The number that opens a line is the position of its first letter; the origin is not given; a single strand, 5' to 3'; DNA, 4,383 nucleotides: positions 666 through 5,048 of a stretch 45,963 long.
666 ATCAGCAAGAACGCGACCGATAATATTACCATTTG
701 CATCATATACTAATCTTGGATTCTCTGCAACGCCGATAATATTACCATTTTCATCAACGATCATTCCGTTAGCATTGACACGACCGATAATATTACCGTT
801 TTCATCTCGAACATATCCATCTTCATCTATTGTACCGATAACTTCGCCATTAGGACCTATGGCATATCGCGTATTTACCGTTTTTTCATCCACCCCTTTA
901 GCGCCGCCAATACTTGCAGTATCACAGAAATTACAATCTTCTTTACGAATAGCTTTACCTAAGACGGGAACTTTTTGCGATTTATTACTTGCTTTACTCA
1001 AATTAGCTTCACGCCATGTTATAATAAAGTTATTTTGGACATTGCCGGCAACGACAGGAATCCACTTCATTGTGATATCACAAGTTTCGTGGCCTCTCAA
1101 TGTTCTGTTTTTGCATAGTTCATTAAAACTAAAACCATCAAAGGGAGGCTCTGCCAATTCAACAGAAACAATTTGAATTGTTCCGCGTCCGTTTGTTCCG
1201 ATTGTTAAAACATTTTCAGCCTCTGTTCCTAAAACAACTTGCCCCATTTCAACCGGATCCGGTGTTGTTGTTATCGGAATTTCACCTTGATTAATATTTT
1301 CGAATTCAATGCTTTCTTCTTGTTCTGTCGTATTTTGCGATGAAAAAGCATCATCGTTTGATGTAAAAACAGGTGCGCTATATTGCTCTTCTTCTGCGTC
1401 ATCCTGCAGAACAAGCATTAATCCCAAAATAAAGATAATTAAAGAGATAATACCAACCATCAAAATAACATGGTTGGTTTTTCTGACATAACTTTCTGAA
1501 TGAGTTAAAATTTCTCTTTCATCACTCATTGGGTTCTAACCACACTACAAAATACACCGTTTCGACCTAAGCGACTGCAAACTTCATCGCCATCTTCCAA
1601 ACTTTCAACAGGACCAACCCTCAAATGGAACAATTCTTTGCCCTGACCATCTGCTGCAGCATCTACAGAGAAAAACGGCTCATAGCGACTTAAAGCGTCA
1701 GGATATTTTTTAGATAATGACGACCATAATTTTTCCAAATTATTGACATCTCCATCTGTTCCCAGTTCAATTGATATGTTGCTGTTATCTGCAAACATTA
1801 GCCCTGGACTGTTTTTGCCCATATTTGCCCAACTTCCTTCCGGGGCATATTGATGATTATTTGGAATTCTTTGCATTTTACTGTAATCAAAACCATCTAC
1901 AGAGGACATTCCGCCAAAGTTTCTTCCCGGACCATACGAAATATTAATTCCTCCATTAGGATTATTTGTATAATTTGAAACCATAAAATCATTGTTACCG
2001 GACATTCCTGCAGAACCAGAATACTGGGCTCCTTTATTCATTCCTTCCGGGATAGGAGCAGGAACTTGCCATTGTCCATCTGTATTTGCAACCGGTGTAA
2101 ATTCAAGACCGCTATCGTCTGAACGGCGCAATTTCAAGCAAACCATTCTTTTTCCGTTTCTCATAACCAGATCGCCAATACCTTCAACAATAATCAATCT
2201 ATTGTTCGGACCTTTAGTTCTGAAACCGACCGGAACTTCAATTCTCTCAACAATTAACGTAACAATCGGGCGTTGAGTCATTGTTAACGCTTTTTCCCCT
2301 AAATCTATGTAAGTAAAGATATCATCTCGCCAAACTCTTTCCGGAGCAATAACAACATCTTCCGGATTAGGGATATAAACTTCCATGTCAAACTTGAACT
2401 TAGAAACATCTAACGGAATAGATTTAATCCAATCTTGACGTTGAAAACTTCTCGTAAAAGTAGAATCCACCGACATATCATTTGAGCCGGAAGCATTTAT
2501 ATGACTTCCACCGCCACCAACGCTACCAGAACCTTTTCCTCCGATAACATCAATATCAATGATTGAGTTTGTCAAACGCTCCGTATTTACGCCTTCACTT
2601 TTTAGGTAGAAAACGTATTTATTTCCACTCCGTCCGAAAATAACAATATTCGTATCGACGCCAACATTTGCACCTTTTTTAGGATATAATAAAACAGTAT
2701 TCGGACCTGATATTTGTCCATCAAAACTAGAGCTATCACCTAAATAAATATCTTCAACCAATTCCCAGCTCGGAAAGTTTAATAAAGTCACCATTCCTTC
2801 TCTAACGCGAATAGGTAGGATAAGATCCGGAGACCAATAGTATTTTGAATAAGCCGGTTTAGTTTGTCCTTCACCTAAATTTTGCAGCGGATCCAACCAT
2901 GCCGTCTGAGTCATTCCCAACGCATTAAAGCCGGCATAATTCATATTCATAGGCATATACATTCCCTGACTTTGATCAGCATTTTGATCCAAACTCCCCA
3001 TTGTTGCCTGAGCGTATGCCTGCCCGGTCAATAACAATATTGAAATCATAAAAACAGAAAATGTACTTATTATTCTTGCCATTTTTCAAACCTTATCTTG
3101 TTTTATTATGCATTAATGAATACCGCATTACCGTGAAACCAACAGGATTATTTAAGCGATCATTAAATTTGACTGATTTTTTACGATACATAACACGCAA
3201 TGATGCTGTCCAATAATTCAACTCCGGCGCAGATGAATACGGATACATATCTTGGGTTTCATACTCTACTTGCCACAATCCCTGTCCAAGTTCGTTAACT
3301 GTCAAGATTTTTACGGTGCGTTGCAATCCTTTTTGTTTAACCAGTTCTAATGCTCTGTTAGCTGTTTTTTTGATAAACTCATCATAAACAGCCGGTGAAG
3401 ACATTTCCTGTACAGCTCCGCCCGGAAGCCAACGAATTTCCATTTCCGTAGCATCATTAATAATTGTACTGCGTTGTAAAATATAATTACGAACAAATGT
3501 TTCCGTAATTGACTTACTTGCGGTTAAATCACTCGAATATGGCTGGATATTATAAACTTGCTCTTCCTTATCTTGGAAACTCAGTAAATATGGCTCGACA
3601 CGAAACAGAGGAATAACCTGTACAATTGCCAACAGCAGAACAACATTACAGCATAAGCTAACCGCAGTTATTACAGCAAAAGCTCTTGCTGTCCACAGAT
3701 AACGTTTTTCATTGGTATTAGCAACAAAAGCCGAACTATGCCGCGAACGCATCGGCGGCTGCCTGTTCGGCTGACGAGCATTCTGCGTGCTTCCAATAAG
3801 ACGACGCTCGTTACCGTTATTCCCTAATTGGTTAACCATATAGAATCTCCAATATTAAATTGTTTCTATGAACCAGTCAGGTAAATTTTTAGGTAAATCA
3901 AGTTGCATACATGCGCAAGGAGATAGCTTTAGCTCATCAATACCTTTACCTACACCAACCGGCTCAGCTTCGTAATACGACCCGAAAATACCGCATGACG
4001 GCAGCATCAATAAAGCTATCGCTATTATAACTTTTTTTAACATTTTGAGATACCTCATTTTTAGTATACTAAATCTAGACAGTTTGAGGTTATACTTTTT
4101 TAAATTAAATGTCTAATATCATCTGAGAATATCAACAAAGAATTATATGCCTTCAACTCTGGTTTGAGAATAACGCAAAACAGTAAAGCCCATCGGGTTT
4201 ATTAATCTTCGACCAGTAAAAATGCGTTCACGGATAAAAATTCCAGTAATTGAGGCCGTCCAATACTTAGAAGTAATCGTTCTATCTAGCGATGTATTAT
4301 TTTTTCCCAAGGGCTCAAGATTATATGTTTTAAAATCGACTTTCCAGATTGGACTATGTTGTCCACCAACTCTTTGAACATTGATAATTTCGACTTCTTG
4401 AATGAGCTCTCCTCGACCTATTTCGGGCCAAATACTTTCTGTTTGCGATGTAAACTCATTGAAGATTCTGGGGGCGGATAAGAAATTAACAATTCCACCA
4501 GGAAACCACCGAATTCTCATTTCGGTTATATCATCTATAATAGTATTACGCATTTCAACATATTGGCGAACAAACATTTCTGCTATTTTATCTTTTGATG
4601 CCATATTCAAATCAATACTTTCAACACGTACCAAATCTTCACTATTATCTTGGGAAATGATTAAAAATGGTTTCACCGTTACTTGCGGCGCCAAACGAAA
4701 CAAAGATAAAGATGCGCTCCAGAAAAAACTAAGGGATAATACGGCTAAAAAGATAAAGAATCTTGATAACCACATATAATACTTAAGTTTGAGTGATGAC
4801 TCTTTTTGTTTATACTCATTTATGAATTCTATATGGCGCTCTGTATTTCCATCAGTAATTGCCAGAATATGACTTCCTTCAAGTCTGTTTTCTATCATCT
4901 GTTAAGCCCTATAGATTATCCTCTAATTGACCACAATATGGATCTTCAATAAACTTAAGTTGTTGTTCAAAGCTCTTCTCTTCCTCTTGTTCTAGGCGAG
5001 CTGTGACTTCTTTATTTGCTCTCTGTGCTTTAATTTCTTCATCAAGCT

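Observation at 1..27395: One 27.4-kb co-directional array fuses a type IVb pilus biogenesis module to a VirB/rvh-type type IV secretion module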

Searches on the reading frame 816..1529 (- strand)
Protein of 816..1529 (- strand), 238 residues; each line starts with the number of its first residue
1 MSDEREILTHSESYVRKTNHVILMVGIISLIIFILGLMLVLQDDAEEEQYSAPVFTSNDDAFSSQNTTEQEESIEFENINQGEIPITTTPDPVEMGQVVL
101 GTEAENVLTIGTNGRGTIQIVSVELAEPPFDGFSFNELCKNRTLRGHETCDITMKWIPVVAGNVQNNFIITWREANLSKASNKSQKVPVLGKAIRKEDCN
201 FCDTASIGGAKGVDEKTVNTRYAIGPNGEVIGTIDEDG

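Call 36: find_homologous_proteins(query=window:816-1529:-)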
Query seq(238 aa) (238 aa): 50 proteins with E <= 0.001 among 202 candidates.
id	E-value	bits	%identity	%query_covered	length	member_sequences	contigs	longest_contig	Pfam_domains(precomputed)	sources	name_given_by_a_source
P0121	1.4e-91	324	99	64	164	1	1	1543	-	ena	-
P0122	5.8e-91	322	62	98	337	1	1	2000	PF21784.4,PF05593.20,PF12396.15,PF21785.4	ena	-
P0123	3.2e-88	313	59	98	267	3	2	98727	-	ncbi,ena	-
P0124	1.7e-87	311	61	94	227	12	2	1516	-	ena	-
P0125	2.1e-87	310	60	98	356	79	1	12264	PF12396.15,PF21785.4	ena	-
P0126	1.4e-86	308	60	98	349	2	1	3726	-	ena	-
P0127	6.1e-86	305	59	98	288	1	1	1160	PF12396.15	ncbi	-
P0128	2.6e-83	297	57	98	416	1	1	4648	PF21784.4,PF05593.20,PF12396.15,PF21785.4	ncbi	-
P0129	6.4e-83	296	63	84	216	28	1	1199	-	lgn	-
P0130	1.3e-82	295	59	98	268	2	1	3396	-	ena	-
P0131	1.5e-82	294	72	77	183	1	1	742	-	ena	-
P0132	2.1e-81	291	53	98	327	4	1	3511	PF12396.15,PF21785.4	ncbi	-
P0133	2.1e-81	291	56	98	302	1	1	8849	PF15780.12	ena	-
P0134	1.2e-80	288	57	98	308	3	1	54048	PF12396.15,PF21785.4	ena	-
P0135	1.4e-80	288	55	98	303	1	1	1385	PF15780.12,PF12396.15,PF21785.4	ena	-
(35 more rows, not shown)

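Call 37: find_encoding_contigs(protein=P0123, flank=10000, max_places=3)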
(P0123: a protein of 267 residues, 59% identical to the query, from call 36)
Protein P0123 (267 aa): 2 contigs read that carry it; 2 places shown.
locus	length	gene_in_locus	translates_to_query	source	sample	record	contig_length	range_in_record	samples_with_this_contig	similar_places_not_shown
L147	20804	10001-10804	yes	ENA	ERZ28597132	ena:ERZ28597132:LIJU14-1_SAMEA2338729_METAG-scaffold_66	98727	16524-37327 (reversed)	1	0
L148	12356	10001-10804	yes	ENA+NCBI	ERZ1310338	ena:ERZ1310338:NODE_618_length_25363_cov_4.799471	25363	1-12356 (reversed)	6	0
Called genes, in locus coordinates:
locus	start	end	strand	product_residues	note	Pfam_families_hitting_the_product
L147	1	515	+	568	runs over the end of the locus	-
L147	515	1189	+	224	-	-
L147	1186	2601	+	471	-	-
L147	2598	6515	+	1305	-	-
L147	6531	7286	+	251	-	PF04335:VirB8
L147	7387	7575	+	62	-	-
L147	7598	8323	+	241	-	PF04335:VirB8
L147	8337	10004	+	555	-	PF03524:CagX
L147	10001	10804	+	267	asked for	-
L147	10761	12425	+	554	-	-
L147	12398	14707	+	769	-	-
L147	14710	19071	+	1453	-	PF12396:DUF3659 (faint), PF21784:Bflower (faint), PF21785:Bflower_2 (weak), PF03743:TrbI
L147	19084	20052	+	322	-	PF00437:T2SSE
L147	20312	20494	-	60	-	-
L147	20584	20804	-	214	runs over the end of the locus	-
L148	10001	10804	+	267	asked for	-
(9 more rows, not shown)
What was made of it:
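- Tried and rejected: One scaffold, L147, did bridge the region (call 37).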

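Call 69: search_protein_families(library=pfam, proteins=[L147:14710-19071:+, L147:19084-20052:+], max_evalue=0.01)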
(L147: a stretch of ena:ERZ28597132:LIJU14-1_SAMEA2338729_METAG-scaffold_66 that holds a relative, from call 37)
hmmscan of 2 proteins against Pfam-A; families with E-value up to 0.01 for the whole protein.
L147:14710-19071:+ (1453 aa): 4 families
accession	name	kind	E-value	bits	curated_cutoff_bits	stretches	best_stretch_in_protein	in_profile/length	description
PF21785.3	Bflower_2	-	4e-63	210.7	38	8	183-265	15-95/112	5-fold beta-flower protein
PF03743.19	TrbI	-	1.3e-34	120.1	35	1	1137-1328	2-188/188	Bacterial conjugation TrbI-like protein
PF21784.3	Bflower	-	3.6e-21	76.1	25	2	908-956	1-48/116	4-fold beta flower protein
PF12396.14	DUF3659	-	1.3e-05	25.4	24.8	0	865-921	11-55/61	Protein of unknown function (DUF3659)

L147:19084-20052:+ (322 aa): 4 families
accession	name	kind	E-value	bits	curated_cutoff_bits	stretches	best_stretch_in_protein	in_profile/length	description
PF00437.27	T2SSE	-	8e-20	71.2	24.9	1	164-276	143-251/370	Type II/IV secretion system protein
PF01580.24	FtsK_SpoIIIE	-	0.00021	21.3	24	1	161-184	36-60/221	FtsK/SpoIIIE family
PF13191.12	AAA_16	-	0.004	18.1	32.6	1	160-199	19-60/167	AAA ATPase domain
PF12775.13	AAA_7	-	0.004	17.1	25.8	0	158-191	28-61/181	P-loop containing dynein motor region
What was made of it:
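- On VirB/MPF-T type IV secretion system: In L147, TrbI 1.3e-34 and T2SSE 8e-20 follow VirB9 (calls 37, 69).
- VirB11 is present (calls 37, 69).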

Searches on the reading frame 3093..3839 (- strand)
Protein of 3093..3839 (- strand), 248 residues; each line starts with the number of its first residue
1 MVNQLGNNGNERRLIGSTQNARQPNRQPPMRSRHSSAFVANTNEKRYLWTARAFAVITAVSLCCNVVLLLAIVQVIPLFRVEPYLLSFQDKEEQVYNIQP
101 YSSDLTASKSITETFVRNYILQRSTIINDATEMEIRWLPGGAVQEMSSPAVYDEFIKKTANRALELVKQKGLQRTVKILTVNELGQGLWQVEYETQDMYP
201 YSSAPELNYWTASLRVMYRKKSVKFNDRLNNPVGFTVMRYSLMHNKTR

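Call 6: search_protein_families(library=pfam, proteins=[window:3093-3839:-], max_evalue=0.01)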
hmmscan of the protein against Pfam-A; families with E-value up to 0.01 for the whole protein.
window:3093-3839:- (248 aa): 1 family
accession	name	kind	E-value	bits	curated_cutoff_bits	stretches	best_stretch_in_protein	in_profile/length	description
PF04335.19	VirB8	-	2.7e-24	86.6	23.2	1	51-241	17-209/213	VirB8 protein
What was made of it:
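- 3093..3839 (-): VirB8 paralog b. Pfam VirB8 2.7e-24 (call 6).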

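Call 22: search_protein_families(library=ncbifam, proteins=[window:3093-3839:-], max_evalue=0.01)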
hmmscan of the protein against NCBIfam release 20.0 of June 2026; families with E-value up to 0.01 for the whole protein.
window:3093-3839:- (248 aa): 1 family
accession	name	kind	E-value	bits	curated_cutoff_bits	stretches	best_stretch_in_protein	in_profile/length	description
NF010439.0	PRK13865.1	equivalog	9.9e-10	38.3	188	1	49-242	35-224/237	type IV secretion system protein VirB8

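Call 78: search_solved_structures(query=window:3093-3839:-, max_evalue=0.01)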
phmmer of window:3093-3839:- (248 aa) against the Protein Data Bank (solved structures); distinct sequences matched with E-value up to 0.01: 6.
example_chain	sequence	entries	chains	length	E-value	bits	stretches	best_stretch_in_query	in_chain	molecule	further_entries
4mei_A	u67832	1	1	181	6.1e-06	29.3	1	75-240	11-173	VirB8 protein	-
4kz1_A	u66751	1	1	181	5.3e-05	26.2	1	75-240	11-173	VirB8 protein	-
4jf8_A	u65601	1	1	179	0.00023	24.1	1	113-240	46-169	TrwG component of type IV secretion system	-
4lso_A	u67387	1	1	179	0.00039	23.4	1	76-240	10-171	Type IV secretion system protein virB8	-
7o41_D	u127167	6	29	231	0.0021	21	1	116-240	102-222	TrwG protein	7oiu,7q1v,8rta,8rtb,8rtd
4nhf_A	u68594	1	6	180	0.0086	19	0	116-240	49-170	TrwG protein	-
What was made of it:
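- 3093..3839 (-): Matches VirB8/TrwG structures in the PDB at 6e-6 (call 78).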

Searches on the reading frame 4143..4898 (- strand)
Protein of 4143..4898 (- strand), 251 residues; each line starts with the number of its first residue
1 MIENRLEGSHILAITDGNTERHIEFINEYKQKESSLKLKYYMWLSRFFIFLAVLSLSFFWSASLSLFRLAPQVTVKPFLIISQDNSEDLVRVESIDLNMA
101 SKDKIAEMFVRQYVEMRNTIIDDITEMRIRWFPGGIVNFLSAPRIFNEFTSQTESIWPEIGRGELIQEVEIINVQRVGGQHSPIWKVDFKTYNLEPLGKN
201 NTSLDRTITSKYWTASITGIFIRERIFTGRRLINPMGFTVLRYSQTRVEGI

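Call 6: search_protein_families(library=pfam, proteins=[window:4143-4898:-], max_evalue=0.01)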
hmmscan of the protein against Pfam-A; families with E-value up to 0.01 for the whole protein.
window:4143-4898:- (251 aa): 1 family
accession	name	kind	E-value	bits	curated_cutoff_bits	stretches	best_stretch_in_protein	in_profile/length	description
PF04335.19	VirB8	-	3.6e-12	47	23.2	1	50-246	22-211/213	VirB8 protein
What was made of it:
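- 4143..4898 (-): VirB8 paralog a. Pfam VirB8 3.6e-12 (call 6).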

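Call 22: search_protein_families(library=ncbifam, proteins=[window:4143-4898:-], max_evalue=0.01)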
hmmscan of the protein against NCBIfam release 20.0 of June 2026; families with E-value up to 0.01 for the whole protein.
window:4143-4898:- (251 aa): 0 families
